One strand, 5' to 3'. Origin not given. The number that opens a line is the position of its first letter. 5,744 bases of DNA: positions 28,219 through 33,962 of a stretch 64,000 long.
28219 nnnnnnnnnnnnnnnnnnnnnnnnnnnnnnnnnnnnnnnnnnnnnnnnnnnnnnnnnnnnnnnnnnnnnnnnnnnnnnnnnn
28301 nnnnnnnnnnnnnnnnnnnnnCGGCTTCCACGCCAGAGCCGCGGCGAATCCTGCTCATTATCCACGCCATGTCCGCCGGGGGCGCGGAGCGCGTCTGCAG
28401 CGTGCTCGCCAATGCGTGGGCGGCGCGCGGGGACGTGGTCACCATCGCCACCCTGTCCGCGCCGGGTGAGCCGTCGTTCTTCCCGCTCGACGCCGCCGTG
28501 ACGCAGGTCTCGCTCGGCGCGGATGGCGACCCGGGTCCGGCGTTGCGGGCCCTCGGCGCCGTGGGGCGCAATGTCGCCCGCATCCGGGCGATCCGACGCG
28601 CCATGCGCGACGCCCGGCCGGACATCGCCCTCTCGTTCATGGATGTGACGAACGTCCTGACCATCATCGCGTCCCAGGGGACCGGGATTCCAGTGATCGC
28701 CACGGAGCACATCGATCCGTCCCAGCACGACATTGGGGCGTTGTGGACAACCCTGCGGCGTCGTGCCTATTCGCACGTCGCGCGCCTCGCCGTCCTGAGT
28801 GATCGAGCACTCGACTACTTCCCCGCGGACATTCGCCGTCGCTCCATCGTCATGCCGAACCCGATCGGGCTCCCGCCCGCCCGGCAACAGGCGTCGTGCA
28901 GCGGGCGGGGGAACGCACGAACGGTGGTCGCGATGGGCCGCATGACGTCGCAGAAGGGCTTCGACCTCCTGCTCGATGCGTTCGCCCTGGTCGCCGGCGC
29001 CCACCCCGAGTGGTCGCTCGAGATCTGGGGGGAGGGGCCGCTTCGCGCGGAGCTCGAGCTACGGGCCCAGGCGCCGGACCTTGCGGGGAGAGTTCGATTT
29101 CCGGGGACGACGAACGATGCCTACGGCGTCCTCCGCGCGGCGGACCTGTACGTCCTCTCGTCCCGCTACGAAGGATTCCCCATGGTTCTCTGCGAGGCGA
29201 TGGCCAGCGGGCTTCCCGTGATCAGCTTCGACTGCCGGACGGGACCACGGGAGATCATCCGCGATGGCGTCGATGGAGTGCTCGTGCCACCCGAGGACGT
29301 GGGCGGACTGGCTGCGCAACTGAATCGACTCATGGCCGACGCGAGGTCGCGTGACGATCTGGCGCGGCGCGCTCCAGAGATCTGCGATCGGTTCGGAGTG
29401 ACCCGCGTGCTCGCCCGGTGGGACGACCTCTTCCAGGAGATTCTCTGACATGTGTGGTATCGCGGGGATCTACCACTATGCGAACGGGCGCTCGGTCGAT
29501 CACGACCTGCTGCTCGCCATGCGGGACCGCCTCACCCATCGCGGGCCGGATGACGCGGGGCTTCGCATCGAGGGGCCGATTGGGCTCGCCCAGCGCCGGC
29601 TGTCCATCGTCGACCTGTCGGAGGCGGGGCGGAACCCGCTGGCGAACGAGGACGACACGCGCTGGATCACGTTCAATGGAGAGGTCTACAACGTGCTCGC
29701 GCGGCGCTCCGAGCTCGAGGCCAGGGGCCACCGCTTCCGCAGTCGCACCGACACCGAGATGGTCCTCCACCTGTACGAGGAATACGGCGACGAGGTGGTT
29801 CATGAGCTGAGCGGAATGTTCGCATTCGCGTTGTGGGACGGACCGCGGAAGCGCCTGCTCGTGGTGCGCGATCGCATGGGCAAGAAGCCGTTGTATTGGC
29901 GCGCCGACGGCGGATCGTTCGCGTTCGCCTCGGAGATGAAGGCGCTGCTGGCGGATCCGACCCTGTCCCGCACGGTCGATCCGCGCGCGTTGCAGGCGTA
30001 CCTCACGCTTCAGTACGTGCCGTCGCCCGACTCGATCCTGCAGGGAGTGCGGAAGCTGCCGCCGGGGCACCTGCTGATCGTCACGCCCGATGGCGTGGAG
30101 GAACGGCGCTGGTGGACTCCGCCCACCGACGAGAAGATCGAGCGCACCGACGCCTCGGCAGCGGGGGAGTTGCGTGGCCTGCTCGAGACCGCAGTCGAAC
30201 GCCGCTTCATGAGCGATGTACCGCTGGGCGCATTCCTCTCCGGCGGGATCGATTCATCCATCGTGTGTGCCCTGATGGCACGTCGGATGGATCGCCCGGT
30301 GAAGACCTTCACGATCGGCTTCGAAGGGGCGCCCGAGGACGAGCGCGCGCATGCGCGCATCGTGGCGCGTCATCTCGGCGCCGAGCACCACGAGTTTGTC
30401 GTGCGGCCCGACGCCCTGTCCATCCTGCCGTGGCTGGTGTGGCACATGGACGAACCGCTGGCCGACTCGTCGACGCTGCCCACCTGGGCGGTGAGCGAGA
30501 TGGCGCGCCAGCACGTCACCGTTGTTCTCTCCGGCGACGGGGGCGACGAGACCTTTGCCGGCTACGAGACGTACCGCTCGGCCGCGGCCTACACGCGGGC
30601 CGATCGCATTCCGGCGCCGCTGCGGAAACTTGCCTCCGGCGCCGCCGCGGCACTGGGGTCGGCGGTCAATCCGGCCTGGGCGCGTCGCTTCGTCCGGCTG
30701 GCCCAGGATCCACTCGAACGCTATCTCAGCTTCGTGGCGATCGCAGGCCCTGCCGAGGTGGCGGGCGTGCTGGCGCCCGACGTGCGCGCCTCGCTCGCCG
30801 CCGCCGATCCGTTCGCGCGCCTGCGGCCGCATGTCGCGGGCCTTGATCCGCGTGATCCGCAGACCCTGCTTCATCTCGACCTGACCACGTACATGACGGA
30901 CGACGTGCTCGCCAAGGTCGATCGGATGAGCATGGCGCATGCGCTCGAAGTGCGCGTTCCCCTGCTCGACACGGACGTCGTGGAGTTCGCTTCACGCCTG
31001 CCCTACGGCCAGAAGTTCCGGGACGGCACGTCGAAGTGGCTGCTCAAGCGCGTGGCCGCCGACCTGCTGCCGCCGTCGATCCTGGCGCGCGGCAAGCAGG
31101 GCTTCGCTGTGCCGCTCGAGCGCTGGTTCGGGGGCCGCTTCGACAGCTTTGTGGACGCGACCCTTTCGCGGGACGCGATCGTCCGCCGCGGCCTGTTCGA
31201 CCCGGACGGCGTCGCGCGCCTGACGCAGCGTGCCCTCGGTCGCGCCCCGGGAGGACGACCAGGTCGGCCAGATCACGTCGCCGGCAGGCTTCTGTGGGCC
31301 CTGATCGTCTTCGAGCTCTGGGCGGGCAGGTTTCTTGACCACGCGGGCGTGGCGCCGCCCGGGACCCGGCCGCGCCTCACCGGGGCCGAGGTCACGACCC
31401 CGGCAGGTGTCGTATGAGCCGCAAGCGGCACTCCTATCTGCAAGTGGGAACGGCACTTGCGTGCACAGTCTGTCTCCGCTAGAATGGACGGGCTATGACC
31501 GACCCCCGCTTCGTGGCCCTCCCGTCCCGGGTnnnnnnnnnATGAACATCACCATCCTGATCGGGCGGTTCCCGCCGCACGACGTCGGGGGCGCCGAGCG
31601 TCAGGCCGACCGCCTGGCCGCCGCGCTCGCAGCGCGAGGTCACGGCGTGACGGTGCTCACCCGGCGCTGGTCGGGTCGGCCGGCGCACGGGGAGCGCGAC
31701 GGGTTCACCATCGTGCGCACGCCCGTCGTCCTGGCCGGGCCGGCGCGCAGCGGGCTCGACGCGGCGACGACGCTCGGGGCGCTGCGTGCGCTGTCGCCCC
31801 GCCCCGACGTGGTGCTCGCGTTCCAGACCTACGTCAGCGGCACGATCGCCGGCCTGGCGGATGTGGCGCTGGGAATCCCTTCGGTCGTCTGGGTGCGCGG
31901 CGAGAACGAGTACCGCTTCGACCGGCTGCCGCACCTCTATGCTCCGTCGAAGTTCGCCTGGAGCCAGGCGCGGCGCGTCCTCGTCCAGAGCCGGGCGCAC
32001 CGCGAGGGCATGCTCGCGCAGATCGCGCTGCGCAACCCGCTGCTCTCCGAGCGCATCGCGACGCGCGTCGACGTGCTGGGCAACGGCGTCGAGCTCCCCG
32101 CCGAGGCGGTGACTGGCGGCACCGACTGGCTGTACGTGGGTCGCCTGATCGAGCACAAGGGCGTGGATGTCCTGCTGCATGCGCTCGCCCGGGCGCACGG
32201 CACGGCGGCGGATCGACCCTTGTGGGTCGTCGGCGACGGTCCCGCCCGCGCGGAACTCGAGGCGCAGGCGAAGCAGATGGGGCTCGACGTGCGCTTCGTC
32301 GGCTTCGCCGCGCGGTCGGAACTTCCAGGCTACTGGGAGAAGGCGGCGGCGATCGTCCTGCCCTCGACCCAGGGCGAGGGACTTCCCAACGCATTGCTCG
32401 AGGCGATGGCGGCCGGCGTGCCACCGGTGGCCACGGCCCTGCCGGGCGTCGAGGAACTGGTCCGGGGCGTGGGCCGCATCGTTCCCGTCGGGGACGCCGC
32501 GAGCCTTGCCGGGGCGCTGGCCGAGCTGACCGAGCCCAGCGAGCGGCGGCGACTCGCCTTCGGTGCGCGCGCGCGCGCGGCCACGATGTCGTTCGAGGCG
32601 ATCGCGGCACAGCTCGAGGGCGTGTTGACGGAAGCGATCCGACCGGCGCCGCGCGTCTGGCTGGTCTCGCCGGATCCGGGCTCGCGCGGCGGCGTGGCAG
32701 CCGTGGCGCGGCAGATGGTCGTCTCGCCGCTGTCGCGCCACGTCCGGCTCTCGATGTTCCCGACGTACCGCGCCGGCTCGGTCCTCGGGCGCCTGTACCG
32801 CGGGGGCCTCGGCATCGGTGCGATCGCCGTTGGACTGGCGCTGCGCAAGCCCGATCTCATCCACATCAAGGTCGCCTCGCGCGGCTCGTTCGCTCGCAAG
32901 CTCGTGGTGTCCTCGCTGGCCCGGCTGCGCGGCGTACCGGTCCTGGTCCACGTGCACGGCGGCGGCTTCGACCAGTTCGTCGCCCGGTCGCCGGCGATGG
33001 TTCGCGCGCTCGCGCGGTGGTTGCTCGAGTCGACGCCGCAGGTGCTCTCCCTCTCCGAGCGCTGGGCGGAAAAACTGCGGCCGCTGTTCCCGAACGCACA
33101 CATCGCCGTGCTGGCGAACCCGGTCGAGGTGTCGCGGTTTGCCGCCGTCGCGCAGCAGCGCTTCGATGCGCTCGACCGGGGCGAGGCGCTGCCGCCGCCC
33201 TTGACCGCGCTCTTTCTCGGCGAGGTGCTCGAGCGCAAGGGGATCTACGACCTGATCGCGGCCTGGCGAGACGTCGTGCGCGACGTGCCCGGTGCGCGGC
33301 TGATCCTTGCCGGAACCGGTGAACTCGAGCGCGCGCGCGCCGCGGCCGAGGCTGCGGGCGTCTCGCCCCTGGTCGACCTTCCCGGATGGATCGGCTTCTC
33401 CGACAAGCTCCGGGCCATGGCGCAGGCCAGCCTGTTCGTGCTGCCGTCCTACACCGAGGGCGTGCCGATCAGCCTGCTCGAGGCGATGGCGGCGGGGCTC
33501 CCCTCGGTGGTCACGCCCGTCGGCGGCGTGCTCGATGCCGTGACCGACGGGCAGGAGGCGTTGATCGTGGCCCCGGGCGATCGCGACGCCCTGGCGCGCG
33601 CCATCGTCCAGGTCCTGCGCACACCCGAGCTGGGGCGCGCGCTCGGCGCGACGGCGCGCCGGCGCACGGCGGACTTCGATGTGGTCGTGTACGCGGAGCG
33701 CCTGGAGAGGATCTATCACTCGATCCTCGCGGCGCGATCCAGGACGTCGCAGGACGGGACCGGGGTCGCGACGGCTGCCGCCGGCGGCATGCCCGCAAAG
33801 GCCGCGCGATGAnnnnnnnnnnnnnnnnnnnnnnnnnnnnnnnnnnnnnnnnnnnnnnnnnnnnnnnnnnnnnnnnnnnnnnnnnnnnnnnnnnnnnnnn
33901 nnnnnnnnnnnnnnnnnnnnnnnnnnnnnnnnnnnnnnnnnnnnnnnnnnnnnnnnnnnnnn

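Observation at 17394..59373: Unusual concentration of lipid-linked-sugar machinery: four DPM1/GtrB/ArnC-like GT2 genes and six large GT-C-type membrane proteins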

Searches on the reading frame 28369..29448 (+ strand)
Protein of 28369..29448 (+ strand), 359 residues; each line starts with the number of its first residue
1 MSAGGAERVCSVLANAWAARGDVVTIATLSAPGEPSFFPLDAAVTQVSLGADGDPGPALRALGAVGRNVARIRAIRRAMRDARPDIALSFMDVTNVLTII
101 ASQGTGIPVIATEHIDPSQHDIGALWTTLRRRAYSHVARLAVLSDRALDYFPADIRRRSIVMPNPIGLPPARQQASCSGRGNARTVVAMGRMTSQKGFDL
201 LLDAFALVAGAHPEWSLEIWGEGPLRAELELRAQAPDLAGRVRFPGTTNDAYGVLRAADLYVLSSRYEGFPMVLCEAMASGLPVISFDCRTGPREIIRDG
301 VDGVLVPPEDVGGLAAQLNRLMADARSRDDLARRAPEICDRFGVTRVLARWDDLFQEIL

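Call 7: search_protein_families(library=pfam, proteins=[window:28369-29448:+], max_evalue=0.01)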
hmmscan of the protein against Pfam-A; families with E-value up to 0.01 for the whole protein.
window:28369-29448:+ (359 aa): 5 families
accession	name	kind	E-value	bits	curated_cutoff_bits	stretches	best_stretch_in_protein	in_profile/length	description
PF00534.26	Glycos_transf_1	-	1.4e-39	135.8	26.4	1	182-336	14-170/172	Glycosyl transferases group 1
PF13692.12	Glyco_trans_1_4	-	2.1e-39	135.5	27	1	184-324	2-142/142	Glycosyl transferases group 1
PF13439.12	Glyco_transf_4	-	9.1e-13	49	28.5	1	4-166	2-166/170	Glycosyltransferase Family 4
PF13579.12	Glyco_trans_4_4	-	2.7e-12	47.8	29.7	1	4-157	1-148/158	Glycosyl transferase 4-like domain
PF20706.3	GT4-conflict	-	3.1e-10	40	26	1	173-300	190-323/385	Family 4 Glycosyltransferase in conflict systems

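Call 87: search_protein_families(library=ncbifam, proteins=[window:28369-29448:+], max_evalue=1e-8)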
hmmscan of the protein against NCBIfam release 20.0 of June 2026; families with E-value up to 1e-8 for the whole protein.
window:28369-29448:+ (359 aa): 22 families
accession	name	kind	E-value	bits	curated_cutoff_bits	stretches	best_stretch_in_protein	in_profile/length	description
NF050056.1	ProtGlycPglH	equivalog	3e-42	145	600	1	2-358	11-353/354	GalNAc-alpha-(1->4)-GalNAc-alpha-(1->3)-diNAcBac-PP-undecaprenol alpha-1,4-N-acetyl-D-galactosaminyltransferase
TIGR03088.1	stp2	hypoth_equivalog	1.2e-28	100.3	409.05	1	181-359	192-374/374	TIGR03088 family PEP-CTERM/XrtA system glycosyltransferase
NF041876.1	EPS_EpsE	equivalog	9.3e-26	91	400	1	177-336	208-373/389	exopolysaccharide biosynthesis GT4 family glycosyltransferase EpsE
NF007396.0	PRK09922.1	equivalog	2.5e-24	85.8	385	1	179-326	178-328/361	lipopolysaccharide 1,6-galactosyltransferase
NF047880.1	glyco_SdgA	exception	1.3e-21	76.8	800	1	182-355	314-487/488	serine-aspartate repeat adhesin O-glycosyltransferase SdgA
TIGR03999.1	thiol_BshA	equivalog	3.9e-20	72.1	273.7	1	189-358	205-373/375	N-acetyl-alpha-D-glucosaminyl L-malate synthase BshA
NF050063.1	ProtGlycPglJ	equivalog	1.7e-18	66.9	500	1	164-342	175-350/363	N-acetylgalactosamine-N,N'-diacetylbacillosaminyl-diphospho-undecaprenol 4-alpha-N-acetylgalactosaminyltransferase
TIGR04047.1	MSMEG_0565_glyc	hypoth_equivalog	5.7e-16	58.6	259.85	1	13-346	21-362/373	MSMEG_0565 family glycosyltransferase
TIGR02918.1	TIGR02918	equivalog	5.3e-15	55.1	574.6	1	182-358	318-500/500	accessory Sec system glycosyltransferase GtfA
NF047881.1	glyco_SdgB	exception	4.3e-14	52.1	800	1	181-355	319-493/496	serine-aspartate repeat adhesin O-glycosyltransferase SdgB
TIGR03449.1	mycothiol_MshA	equivalog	1e-13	51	462.5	1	183-348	220-393/406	D-inositol-3-phosphate glycosyltransferase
NF011726.0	PRK15179.1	equivalog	1.7e-13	49.7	733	1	184-350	518-686/694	Vi polysaccharide biosynthesis protein TviE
NF046085.1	XrtY_assoc_Gly1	equivalog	1.4e-12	47.2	400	1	160-358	185-384/387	XrtY-associated glycosyltransferase XYAG1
NF012034.0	PRK15490.1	equivalog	8.8e-12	44.2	813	1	187-307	402-521/578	Vi polysaccharide biosynthesis glycosyltransferase TviE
TIGR04063.1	stp3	hypoth_equivalog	8.9e-12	44.6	442.05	1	186-336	216-372/397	TIGR04063 family PEP-CTERM/XrtA system glycosyltransferase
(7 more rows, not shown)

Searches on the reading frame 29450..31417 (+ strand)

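Call 7: search_protein_families(library=pfam, proteins=[window:29450-31417:+], max_evalue=0.01)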
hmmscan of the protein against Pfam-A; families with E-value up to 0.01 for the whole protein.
window:29450-31417:+ (655 aa): 6 families
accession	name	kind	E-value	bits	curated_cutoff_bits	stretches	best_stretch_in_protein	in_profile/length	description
PF00733.27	Asn_synthase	-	1e-99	335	21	1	240-624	1-352/354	Asparagine synthase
PF13537.11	GATase_7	-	2.9e-42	144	25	1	49-168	2-123/123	Glutamine amidotransferase domain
PF13522.11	GATase_6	-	4.1e-39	134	27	1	33-162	1-130/130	Glutamine amidotransferase domain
PF12481.13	DUF3700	-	9.8e-06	25.6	27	1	114-162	123-172/228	Aluminium induced protein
PF02540.23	NAD_synthase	-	0.00019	21.1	21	1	244-374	8-139/242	NAD synthase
PF06508.19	QueC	-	0.0061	16.5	22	0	262-317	5-59/210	Queuosine biosynthesis protein QueC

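Call 53: search_protein_families(library=ncbifam, proteins=[window:29450-31417:+], max_evalue=0.00001)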
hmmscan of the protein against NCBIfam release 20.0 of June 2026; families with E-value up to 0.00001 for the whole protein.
window:29450-31417:+ (655 aa): 9 families
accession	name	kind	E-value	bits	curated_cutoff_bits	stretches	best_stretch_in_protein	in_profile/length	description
TIGR03108.1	eps_aminotran_1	hypoth_equivalog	2.6e-175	584.7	816.9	1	1-622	1-622/628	XrtA/PEP-CTERM system amidotransferase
TIGR01536.1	asn_synth_AEB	equivalog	1.3e-145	486.3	267.1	1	2-552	1-517/517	asparagine synthase (glutamine-hydrolyzing)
TIGR03104.1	trio_amidotrans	equivalog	1.5e-125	419.7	570.1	2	1-378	1-386/589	N-acetylglutaminylglutamine amidotransferase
NF006949.0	PRK09431.1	equivalog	1.9e-93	313.9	499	3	1-168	1-167/554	asparagine synthase B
NF033535.1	lass_lactam_cya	exception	2.7e-73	247.6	525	2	1-370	1-377/668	lasso peptide isopeptide bond-forming cyclase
NF033561.1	macrolact_Ik_Al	subfamily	3.9e-25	88.5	300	1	112-553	71-493/561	albusnodin/ikarugamycin family macrolactam cyclase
TIGR01134.1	purF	equivalog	3.9e-11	43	350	1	62-180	85-213/432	amidophosphoribosyltransferase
NF001484.0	PRK00331.1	subfamily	2.8e-10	39.2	381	1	63-168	87-200/601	isomerizing glutamine--fructose-6-phosphate transaminase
TIGR01135.1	glmS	equivalog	7.4e-09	34.6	418.05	1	71-168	94-199/607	glutamine--fructose-6-phosphate transaminase (isomerizing)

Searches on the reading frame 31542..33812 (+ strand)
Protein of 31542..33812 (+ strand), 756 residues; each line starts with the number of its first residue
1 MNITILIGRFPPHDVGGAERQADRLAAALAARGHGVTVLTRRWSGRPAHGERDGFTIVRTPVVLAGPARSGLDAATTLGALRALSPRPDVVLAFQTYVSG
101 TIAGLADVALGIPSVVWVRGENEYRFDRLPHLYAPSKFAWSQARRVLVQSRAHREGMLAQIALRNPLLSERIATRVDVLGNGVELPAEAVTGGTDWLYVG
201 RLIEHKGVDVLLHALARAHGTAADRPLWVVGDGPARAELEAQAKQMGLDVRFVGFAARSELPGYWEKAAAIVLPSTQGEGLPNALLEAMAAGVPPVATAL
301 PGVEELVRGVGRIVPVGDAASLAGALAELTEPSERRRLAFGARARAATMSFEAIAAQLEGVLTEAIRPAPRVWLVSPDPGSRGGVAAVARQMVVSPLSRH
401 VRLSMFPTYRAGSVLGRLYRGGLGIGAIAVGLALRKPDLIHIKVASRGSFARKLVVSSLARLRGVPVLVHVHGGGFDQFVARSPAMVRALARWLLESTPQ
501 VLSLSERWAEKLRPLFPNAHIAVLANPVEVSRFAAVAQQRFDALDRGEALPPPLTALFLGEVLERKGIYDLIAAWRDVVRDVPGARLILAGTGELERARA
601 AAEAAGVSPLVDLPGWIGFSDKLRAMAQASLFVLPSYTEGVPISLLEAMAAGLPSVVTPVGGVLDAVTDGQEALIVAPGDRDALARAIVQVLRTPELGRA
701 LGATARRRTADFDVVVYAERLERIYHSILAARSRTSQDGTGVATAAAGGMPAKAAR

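Call 7: search_protein_families(library=pfam, proteins=[window:31542-33812:+], max_evalue=0.01)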
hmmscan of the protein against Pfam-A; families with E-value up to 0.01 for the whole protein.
window:31542-33812:+ (756 aa): 7 families
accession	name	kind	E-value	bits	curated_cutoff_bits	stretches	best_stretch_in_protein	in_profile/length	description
PF13692.12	Glyco_trans_1_4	-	2.9e-63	212.8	27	2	555-693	3-141/142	Glycosyl transferases group 1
PF00534.26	Glycos_transf_1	-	1.1e-60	204.5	26.4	2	554-707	16-171/172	Glycosyl transferases group 1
PF13439.12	Glyco_transf_4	-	1e-21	78.1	28.5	2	15-159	1-150/170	Glycosyltransferase Family 4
PF13579.12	Glyco_trans_4_4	-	5.1e-21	76.1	29.7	2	16-160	1-145/158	Glycosyl transferase 4-like domain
PF13524.12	Glyco_trans_1_2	-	4.3e-13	49.9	25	2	580-710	10-130/144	Glycosyl transferase-like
PF20706.3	GT4-conflict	-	7.9e-13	48.6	26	2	550-701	191-364/385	Family 4 Glycosyltransferase in conflict systems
PF13477.12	Glyco_trans_4_2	-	5.6e-05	23.8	23.4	0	431-503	69-137/139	Glycosyl transferase 4-like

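Call 87: search_protein_families(library=ncbifam, proteins=[window:31542-33812:+], max_evalue=1e-8)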
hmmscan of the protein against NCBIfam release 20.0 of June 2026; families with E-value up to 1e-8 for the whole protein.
window:31542-33812:+ (756 aa): 31 families (the best 25 are shown)
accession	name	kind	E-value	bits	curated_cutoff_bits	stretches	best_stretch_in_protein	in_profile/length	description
TIGR03088.1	stp2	hypoth_equivalog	5.5e-53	180.3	409.05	2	436-729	81-374/374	TIGR03088 family PEP-CTERM/XrtA system glycosyltransferase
NF041876.1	EPS_EpsE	equivalog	4.3e-44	151.3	400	2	559-719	220-387/389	exopolysaccharide biosynthesis GT4 family glycosyltransferase EpsE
NF047684.1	TeichurnBiosyTuaC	equivalog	4.6e-36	124.6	550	2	436-729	108-390/391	teichuronic acid biosynthesis protein TuaC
TIGR03999.1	thiol_BshA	equivalog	2.6e-34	118.8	273.7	2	445-729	97-374/375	N-acetyl-alpha-D-glucosaminyl L-malate synthase BshA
NF038229.1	Glyco4_Geo_Pelo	equivalog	1.4e-30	106.5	400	2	84-343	52-313/338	GPMC system family 4 glycosyltransferase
TIGR04047.1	MSMEG_0565_glyc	hypoth_equivalog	2.6e-30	105.8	259.85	2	494-697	135-344/373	MSMEG_0565 family glycosyltransferase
TIGR04063.1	stp3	hypoth_equivalog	1.2e-27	96.8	442.05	2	516-709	177-375/397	TIGR04063 family PEP-CTERM/XrtA system glycosyltransferase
TIGR04005.1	wcaL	equivalog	2.5e-27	95.8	537.6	2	500-697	177-375/406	colanic acid biosynthesis glycosyltransferase WcaL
TIGR02149.1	glgA_Coryne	subfamily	2.1e-24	86.4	302.4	1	514-729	164-391/391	glycogen synthase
TIGR03449.1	mycothiol_MshA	equivalog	2.2e-24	86.1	462.5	2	560-729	227-404/406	D-inositol-3-phosphate glycosyltransferase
NF050056.1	ProtGlycPglH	equivalog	4.2e-24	85.3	600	2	195-358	181-346/354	GalNAc-alpha-(1->4)-GalNAc-alpha-(1->3)-diNAcBac-PP-undecaprenol alpha-1,4-N-acetyl-D-galactosaminyltransferase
NF007640.0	PRK10307.1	subfamily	4.1e-23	82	276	1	196-360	232-402/411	WcaI family glycosyltransferase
TIGR04157.1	glyco_rSAM_CFB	subfamily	7.8e-23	81.1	400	2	197-308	231-340/406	TIGR04157 family glycosyltransferase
NF038011.1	PelF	equivalog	1.5e-19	70.4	100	1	518-708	279-471/489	GT4 family glycosyltransferase PelF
NF007396.0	PRK09922.1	equivalog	1.4e-17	63.6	385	1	194-329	183-323/361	lipopolysaccharide 1,6-galactosyltransferase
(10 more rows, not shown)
